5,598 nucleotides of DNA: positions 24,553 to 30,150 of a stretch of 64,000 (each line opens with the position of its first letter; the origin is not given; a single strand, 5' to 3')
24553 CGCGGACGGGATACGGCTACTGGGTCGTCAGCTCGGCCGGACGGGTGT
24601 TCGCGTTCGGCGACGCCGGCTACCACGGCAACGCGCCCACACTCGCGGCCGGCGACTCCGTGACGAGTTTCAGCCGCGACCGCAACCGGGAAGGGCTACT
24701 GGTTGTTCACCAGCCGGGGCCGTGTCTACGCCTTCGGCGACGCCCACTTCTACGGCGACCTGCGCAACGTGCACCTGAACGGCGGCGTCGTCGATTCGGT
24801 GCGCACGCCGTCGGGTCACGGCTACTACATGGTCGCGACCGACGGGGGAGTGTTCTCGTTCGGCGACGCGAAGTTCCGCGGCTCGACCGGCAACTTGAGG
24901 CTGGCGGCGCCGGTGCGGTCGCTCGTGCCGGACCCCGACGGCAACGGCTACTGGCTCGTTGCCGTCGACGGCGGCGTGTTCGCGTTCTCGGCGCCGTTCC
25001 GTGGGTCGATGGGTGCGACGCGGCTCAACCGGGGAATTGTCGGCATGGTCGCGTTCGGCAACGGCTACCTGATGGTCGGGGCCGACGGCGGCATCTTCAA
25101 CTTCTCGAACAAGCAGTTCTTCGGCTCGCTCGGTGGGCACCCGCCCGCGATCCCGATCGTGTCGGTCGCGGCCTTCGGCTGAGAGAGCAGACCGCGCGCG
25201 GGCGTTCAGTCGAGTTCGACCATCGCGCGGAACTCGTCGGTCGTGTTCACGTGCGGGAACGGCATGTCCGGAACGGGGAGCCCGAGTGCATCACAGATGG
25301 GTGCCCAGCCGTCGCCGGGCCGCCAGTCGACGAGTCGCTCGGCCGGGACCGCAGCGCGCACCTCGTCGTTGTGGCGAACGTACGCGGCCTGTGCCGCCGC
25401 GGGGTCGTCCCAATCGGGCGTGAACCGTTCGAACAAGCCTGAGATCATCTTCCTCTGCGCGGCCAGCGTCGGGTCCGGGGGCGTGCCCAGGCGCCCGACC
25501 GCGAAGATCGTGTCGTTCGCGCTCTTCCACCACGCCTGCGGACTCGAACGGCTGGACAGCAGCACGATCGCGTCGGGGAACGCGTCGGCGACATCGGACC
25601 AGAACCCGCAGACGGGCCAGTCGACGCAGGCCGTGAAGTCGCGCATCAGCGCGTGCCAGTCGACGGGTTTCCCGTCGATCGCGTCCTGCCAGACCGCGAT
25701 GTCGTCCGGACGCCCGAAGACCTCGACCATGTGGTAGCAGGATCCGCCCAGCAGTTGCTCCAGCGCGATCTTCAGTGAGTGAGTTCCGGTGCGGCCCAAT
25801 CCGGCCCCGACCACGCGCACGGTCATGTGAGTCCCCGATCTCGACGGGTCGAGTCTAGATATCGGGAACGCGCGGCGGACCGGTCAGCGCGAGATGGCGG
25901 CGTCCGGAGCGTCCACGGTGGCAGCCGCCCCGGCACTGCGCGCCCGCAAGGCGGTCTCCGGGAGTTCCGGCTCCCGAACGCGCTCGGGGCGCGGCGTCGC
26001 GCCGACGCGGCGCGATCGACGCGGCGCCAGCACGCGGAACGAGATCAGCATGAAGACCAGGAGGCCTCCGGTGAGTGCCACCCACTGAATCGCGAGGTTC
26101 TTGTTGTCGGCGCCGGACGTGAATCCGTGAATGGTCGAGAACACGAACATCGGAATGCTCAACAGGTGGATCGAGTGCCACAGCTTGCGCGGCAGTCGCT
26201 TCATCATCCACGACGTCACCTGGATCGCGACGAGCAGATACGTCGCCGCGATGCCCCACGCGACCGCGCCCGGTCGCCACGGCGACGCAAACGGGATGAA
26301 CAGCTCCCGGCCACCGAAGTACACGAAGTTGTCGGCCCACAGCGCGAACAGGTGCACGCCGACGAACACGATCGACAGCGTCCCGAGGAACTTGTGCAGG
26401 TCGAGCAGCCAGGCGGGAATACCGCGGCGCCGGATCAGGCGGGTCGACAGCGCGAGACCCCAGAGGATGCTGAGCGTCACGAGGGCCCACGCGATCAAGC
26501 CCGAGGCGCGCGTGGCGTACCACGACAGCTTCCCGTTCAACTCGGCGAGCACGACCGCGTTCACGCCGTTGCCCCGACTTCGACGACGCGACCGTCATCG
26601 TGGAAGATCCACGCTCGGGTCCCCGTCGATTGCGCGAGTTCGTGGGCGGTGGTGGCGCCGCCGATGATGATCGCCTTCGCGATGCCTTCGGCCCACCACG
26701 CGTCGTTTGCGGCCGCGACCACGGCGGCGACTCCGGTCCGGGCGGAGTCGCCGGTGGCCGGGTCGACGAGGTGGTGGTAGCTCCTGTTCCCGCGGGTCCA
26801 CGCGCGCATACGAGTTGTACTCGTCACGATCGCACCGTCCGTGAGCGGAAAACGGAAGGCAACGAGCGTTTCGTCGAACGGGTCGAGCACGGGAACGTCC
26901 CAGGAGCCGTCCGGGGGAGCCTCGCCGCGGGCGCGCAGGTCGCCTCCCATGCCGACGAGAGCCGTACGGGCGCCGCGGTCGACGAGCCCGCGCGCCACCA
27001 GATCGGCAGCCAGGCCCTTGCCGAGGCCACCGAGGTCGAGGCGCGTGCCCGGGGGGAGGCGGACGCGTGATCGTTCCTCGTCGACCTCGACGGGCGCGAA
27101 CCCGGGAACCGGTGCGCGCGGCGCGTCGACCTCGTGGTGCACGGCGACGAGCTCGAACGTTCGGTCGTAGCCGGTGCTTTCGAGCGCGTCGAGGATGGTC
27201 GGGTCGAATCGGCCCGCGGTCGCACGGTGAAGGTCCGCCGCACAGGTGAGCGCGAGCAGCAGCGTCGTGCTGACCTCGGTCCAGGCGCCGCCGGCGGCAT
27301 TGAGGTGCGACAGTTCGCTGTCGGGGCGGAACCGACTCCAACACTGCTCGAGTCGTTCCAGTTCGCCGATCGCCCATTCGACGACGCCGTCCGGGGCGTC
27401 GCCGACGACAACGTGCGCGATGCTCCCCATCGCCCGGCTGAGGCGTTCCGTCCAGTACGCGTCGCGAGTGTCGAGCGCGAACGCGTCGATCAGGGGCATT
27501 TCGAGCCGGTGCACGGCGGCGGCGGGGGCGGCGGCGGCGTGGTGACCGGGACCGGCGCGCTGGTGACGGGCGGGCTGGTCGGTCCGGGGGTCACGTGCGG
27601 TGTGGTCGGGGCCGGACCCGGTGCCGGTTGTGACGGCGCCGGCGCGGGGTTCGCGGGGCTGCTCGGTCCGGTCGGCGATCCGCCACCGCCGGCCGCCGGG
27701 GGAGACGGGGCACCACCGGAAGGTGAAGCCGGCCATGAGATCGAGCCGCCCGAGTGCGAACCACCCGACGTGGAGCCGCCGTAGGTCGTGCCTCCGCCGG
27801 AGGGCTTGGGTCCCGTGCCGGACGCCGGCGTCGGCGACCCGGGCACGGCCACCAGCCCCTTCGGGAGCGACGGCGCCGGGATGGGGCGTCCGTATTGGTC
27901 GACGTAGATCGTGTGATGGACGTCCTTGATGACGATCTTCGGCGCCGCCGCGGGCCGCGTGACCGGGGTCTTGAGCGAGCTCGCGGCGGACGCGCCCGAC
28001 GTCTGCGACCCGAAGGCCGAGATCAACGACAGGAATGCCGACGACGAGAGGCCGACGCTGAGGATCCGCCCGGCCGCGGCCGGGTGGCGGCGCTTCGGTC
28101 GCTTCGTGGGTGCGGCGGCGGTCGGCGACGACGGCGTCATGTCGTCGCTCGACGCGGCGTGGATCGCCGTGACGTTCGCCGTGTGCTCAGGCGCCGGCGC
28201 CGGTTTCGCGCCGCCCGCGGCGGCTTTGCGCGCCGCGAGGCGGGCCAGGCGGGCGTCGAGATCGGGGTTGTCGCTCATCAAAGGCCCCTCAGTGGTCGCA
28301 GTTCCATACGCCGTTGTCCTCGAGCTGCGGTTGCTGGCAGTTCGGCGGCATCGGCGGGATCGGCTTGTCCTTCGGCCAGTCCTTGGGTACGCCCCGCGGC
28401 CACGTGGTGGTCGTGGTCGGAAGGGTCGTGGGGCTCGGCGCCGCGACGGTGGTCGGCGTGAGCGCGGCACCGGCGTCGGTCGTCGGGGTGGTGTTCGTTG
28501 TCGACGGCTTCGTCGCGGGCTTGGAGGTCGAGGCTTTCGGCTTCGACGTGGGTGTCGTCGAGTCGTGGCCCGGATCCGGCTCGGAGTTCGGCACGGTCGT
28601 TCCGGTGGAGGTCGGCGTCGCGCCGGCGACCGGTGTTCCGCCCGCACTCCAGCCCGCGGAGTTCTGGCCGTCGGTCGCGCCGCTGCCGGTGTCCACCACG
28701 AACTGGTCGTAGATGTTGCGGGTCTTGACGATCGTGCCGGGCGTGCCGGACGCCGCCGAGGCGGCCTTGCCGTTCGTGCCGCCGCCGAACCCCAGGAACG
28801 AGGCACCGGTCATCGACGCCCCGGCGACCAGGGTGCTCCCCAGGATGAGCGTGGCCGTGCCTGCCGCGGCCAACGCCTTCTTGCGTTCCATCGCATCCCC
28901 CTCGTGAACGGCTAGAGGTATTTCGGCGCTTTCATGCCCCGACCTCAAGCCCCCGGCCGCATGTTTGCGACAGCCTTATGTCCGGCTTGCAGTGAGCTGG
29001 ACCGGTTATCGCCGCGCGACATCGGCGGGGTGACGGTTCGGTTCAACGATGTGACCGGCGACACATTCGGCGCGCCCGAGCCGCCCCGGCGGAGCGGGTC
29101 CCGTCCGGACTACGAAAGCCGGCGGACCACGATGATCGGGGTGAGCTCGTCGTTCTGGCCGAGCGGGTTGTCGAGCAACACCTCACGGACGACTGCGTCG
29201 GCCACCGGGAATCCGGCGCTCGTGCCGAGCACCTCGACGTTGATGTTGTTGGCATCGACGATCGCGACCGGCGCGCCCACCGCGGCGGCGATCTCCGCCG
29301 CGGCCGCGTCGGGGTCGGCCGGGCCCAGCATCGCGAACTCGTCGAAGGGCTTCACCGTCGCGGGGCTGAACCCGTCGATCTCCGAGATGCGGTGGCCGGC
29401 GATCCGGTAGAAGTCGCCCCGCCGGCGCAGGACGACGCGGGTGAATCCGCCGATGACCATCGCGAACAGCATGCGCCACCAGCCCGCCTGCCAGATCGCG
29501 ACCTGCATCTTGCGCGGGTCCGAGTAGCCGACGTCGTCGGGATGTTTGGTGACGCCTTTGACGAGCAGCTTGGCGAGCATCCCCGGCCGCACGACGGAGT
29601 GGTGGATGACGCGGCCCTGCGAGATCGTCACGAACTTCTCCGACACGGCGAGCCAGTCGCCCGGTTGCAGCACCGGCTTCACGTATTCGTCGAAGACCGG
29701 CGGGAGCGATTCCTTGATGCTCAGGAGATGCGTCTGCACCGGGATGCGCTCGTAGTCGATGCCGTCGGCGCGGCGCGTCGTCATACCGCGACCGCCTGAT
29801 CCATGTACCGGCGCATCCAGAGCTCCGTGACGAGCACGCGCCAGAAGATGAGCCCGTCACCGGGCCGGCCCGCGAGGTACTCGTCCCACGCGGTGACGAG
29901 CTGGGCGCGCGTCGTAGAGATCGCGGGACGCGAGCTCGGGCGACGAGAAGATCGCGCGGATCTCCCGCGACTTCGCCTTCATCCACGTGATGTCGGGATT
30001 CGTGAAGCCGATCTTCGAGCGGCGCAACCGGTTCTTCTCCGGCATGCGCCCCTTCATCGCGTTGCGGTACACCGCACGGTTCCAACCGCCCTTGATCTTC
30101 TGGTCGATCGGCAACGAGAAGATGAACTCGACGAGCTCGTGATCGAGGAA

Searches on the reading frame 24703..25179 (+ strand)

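Call 85: search_protein_families(library=pfam, proteins=[window:24703-25179:+], max_evalue=0.001)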
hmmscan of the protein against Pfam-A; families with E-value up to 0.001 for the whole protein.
window:24703-25179:+ (159 aa): 1 family
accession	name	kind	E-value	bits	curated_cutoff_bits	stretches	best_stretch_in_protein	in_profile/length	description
PF01246.26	Ribosomal_L24e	-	0.00012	22.7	27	0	36-59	14-37/66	Ribosomal protein L24e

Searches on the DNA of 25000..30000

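Call 63: search_rna_families(source=window, start=25000, end=30000, threshold=evalue, max_evalue=1)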
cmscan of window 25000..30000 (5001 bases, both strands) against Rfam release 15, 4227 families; matches with E-value up to 1: 2.
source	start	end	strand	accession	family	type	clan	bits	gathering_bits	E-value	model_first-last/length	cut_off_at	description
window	28918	28950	+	RF01330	CRISPR-DR16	Gene; CRISPR;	-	22.9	35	0.068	1-37/37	no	CRISPR RNA direct repeat element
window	26195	26231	-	RF01325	CRISPR-DR12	Gene; CRISPR;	-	21.5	37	0.54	1-30/30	no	CRISPR RNA direct repeat element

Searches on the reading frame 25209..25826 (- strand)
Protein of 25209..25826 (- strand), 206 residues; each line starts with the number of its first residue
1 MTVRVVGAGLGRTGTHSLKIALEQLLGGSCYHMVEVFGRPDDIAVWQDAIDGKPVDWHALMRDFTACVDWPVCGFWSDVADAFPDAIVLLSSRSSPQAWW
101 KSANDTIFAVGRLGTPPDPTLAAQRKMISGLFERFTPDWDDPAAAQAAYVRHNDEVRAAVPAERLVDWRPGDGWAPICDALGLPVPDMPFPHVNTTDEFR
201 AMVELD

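Call 85: search_protein_families(library=pfam, proteins=[window:25209-25826:-], max_evalue=0.001)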
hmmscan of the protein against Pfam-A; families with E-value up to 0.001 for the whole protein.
window:25209-25826:- (206 aa): 1 family
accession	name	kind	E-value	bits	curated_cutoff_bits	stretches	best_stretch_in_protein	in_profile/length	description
PF17784.7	Sulfotransfer_4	-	4.5e-59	200.3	22.8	1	4-199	1-215/215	Sulfotransferase domain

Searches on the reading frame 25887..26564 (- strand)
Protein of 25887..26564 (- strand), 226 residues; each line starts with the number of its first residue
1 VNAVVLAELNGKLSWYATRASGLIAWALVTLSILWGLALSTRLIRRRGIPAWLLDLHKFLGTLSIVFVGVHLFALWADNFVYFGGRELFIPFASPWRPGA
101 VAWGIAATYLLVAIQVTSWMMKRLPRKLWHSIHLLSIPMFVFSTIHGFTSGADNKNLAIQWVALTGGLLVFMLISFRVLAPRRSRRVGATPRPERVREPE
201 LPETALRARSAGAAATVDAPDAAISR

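Call 8: search_protein_families(library=pfam, proteins=[window:25887-26564:-], max_evalue=1)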
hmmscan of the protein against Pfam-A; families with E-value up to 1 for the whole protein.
window:25887-26564:- (226 aa): 3 families
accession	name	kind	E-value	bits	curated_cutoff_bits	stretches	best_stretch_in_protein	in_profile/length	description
PF01794.25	Ferric_reduct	-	2e-07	31.5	28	1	22-143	2-120/121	Ferric reductase like transmembrane component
PF01292.26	Ni_hydr_CYTB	-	0.011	16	30.1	2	21-75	103-162/179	Prokaryotic cytochrome b561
PF25587.1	Rv2743c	-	0.42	10.7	27.7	1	158-210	54-107/237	Rv2743c family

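Call 9: search_protein_families(library=ncbifam, proteins=[window:25887-26564:-], max_evalue=1)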
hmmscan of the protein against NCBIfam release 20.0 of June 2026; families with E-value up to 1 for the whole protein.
window:25887-26564:- (226 aa): 1 family
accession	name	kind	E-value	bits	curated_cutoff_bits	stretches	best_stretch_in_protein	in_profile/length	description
NF011582.1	PRK15006.1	equivalog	0.0014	18.2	204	1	24-73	177-226/248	thiosulfate reductase cytochrome B subunit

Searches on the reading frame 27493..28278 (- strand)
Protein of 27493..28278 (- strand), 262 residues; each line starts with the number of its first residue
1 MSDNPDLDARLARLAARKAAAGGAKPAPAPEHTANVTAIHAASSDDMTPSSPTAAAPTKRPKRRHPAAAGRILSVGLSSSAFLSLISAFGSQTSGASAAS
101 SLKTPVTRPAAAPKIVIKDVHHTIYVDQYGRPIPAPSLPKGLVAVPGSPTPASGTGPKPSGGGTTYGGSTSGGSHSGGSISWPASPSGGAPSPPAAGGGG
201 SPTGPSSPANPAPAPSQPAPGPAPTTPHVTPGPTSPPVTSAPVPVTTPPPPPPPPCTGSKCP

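Call 8: search_protein_families(library=pfam, proteins=[window:27493-28278:-], max_evalue=1)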
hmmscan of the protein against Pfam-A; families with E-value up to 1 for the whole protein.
window:27493-28278:- (262 aa): 0 families

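Call 9: search_protein_families(library=ncbifam, proteins=[window:27493-28278:-], max_evalue=1)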
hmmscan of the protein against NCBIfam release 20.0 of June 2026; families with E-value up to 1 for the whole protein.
window:27493-28278:- (262 aa): 1 family
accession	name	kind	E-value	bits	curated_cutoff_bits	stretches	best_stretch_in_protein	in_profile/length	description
NF006429.0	PRK08691.1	equivalog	0.25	9.9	969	1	3-60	373-428/709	DNA polymerase III subunits gamma and tau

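Call 15: find_homologous_proteins(query=window:27493-28278:-, max_evalue=0.01)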
Query window:27493-28278:- (262 aa): 23 proteins with E <= 0.01 among 8000 candidates.
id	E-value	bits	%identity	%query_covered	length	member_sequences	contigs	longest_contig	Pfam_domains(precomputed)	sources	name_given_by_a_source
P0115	2.1e-85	305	66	69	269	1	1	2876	-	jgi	jgi:hypothetical protein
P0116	4.5e-62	228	81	50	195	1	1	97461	-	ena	-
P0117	1.3e-37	148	52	47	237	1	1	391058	-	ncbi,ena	-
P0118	2.5e-35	140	52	60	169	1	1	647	-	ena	-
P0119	1.3e-34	138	49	100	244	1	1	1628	-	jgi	jgi:hypothetical protein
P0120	1.7e-33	134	49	63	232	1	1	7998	-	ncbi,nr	ncbi:MAG TPA: hypothetical protein VGP92_16685 [Acidimicrobiia bacterium]|nr:hypothetical protein [A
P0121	1.4e-28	118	44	38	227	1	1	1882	-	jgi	-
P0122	4.0e-28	117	73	4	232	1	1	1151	-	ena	-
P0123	1.9e-24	105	48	60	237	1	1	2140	-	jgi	jgi:hypothetical protein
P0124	2.0e-21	95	43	100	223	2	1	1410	PF02095.22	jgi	-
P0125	1.8e-20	92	47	60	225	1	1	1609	-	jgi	-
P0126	2.1e-20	91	40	99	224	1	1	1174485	-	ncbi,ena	-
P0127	3.2e-20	91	41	61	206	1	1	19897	-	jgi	jgi:hypothetical protein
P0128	4.9e-20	90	42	78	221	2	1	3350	-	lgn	-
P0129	1.6e-16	79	50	36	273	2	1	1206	-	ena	-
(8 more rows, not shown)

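Call 62: predict_structure(alignment_id=A5)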
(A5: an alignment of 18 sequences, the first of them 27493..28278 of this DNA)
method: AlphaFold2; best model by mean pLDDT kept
length: 262 residues; sequences in the alignment: 18
mean_pLDDT: 56.1   pTM: 0.17
mean pLDDT of the five models: 56.1, 55.2, 52.1, 51.7, 49.1
residues with pLDDT >= 90: 0; 70-90: 51; 50-70: 97; < 50: 114
segments of 3 or more residues with pLDDT < 50: 22-48, 50-62, 68-74, 76-78, 93-105, 148-150, 154-182, 187-190, 196-201
pLDDT, mean of each block of 10 residues (from residue 1): 64 71 45 40 41 43 51 49 54 44 52 68 81 74 50 46 41 41 44 50 54 67 71 68 74 76 59
secondary structure, 60 per line:
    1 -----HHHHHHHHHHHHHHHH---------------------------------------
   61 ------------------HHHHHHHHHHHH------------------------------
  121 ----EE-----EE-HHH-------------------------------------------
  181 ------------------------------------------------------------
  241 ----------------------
elements in order: H6-21 H79-90
